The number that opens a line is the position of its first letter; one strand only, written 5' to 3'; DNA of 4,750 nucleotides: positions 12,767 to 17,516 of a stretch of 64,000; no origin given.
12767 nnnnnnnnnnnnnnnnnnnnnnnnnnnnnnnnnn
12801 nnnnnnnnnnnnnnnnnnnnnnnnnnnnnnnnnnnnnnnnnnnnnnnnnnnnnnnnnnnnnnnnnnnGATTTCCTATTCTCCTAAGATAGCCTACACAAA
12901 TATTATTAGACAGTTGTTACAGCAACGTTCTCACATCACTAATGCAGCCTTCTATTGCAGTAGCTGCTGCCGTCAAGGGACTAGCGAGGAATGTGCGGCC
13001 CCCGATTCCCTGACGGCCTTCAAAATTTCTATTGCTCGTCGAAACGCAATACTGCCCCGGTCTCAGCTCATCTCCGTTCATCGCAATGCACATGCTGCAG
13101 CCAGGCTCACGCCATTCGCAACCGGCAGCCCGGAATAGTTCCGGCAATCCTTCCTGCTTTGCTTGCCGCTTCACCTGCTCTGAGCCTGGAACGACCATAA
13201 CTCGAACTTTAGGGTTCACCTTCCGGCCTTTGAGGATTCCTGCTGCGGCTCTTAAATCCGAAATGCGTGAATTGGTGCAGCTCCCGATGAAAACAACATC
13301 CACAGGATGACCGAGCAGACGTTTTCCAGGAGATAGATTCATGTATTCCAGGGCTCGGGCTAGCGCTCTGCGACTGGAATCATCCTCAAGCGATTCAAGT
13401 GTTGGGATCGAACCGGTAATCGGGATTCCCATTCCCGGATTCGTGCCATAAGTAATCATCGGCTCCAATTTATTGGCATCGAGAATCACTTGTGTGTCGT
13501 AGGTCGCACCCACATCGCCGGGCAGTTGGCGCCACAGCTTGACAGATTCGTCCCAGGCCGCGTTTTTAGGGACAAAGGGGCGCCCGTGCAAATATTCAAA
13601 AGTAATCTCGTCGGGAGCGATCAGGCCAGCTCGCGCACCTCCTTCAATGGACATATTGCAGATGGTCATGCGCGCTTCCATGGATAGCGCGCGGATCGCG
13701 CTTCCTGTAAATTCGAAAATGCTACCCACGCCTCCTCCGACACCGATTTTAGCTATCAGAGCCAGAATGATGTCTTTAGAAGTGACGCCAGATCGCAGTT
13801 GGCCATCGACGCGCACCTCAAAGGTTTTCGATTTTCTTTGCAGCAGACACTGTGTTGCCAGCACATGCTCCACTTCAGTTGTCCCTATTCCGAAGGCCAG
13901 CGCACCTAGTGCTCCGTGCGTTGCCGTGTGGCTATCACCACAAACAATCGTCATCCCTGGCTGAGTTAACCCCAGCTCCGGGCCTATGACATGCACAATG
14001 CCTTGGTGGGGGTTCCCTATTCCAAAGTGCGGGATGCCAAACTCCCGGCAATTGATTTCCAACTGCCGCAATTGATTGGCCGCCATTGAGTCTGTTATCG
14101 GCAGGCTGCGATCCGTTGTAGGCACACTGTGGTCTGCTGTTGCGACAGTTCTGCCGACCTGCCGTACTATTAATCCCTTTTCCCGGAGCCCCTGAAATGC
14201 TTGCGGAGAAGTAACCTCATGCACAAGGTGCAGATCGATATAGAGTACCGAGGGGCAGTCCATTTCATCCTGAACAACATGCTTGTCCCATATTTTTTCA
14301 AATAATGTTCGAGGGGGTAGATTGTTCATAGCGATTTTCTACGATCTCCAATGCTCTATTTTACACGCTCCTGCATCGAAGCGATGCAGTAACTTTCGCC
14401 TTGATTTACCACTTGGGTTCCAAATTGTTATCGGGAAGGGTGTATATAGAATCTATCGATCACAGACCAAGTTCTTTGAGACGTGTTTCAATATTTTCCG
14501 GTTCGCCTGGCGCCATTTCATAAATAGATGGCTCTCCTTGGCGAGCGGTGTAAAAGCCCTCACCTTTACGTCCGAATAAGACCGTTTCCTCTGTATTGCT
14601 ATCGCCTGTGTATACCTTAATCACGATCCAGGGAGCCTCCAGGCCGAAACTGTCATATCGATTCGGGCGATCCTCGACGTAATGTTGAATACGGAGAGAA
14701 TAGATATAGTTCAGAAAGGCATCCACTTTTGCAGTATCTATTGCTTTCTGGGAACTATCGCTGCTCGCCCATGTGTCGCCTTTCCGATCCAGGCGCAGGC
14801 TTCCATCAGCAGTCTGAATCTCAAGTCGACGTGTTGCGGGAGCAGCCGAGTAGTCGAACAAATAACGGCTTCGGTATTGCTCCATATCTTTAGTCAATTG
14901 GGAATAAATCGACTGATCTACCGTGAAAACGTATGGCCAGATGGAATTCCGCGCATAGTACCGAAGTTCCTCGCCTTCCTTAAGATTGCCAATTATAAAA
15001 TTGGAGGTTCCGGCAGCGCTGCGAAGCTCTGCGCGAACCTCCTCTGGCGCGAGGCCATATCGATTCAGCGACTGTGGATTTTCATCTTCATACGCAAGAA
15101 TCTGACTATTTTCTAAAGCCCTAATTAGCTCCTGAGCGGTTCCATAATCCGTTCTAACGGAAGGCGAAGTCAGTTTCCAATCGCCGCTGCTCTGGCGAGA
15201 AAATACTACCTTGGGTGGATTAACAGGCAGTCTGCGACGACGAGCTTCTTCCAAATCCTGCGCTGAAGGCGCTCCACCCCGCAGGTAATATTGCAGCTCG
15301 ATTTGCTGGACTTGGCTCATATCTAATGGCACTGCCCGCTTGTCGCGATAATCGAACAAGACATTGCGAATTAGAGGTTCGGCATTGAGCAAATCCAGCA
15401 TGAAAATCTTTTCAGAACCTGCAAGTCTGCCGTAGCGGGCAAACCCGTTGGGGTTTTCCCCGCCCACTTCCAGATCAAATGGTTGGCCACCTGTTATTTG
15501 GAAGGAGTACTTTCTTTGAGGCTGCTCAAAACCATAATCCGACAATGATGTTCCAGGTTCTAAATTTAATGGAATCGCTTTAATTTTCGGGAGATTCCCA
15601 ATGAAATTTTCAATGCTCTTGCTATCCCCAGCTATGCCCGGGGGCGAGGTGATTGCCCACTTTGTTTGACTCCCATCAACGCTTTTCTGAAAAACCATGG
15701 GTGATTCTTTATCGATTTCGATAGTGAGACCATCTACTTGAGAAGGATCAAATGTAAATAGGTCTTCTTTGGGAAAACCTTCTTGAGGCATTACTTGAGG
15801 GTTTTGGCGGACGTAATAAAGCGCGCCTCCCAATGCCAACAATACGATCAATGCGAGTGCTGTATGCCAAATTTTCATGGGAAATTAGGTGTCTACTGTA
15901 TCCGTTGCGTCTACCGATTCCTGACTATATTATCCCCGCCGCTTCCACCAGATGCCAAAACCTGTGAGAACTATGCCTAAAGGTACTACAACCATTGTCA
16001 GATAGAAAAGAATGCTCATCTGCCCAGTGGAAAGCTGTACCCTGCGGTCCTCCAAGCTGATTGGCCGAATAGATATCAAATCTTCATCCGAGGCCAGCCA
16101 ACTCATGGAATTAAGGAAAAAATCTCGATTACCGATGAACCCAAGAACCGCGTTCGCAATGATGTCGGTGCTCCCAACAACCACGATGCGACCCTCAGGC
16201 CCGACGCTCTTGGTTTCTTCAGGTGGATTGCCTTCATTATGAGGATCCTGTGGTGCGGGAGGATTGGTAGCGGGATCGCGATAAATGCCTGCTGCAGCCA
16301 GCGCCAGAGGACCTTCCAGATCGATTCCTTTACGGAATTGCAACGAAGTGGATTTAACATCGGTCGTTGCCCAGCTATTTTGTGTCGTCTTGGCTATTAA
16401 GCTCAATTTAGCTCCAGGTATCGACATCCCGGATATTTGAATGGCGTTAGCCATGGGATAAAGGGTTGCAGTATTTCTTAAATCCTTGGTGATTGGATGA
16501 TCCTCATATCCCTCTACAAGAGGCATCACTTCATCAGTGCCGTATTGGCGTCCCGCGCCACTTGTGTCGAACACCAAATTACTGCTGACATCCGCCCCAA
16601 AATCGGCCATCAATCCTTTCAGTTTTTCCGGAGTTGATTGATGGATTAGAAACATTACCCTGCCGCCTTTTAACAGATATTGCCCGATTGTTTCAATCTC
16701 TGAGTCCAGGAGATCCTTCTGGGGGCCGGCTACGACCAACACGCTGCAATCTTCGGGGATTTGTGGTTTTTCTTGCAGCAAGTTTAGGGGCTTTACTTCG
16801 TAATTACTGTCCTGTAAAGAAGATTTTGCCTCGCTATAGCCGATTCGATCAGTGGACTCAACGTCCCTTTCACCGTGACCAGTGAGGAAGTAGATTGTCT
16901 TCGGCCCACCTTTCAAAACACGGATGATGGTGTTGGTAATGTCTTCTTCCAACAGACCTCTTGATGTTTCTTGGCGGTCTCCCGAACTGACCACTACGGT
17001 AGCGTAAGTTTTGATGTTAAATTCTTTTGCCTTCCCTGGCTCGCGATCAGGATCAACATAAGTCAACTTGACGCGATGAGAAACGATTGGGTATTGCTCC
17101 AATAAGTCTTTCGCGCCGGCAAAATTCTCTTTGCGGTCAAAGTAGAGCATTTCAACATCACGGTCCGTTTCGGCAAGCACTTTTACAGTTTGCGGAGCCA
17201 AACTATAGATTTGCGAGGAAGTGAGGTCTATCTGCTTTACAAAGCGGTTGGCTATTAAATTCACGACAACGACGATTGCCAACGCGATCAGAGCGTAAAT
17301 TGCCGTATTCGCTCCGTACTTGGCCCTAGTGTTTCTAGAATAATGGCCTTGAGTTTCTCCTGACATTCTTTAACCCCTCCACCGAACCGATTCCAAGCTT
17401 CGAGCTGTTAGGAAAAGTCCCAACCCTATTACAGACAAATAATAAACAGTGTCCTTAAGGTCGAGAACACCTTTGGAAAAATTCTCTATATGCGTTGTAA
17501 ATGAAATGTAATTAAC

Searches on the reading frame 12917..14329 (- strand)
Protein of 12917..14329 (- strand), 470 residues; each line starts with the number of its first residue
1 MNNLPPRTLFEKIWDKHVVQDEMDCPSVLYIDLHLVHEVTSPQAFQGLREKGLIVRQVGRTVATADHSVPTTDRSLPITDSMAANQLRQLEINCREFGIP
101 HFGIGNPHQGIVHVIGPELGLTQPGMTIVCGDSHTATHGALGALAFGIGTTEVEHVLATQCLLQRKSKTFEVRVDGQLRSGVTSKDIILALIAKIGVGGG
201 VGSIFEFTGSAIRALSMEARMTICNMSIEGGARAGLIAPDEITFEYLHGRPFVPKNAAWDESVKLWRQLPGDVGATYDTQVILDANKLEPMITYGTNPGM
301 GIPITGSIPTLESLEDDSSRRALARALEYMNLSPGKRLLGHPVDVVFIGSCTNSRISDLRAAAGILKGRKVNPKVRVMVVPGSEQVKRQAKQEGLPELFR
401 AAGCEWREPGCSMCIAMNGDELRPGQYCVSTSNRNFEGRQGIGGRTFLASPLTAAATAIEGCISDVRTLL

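Call 73: search_protein_families(library=pfam, proteins=[window:12917-14329:-], max_evalue=0.001)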
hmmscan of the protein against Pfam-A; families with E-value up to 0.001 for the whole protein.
window:12917-14329:- (470 aa): 2 families
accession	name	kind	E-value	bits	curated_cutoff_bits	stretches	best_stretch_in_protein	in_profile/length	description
PF00330.25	Aconitase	-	2e-173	578.1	28.7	1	11-461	1-463/463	Aconitase family (aconitate hydratase)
PF04412.18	AcnX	-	0.00097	18.4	31.5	0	341-413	289-359/400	Aconitase X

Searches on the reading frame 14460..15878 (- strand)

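Call 73: search_protein_families(library=pfam, proteins=[window:14460-15878:-], max_evalue=0.001)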
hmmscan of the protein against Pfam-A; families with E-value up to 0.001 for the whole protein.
window:14460-15878:- (472 aa): 1 family
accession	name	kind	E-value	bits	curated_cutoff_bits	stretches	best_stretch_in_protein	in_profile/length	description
PF14238.11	DUF4340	-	8.2e-34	117.8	25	2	234-416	1-183/183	Domain of unknown function (DUF4340)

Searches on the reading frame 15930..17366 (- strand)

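Call 73: search_protein_families(library=pfam, proteins=[window:15930-17366:-], max_evalue=0.001)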
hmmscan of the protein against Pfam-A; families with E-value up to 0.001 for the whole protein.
window:15930-17366:- (478 aa): 4 families
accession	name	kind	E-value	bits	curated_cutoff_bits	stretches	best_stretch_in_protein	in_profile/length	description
PF09822.16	ABC_transp_aux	-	8.7e-30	104.4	34.7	1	156-420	2-288/288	ABC-type uncharacterized transport system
PF23357.1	DUF7088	-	5.5e-08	33.4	27.8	1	51-132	2-94/105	Domain of unknown function (DUF7088)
PF14258.12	DUF4350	-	6.6e-06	27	30.4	1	170-418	2-178/181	Domain of unknown function (DUF4350)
PF23355.1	IFT52_GIFT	-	0.00029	20.4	27.2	0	205-262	44-105/246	IFT52 GIFT domain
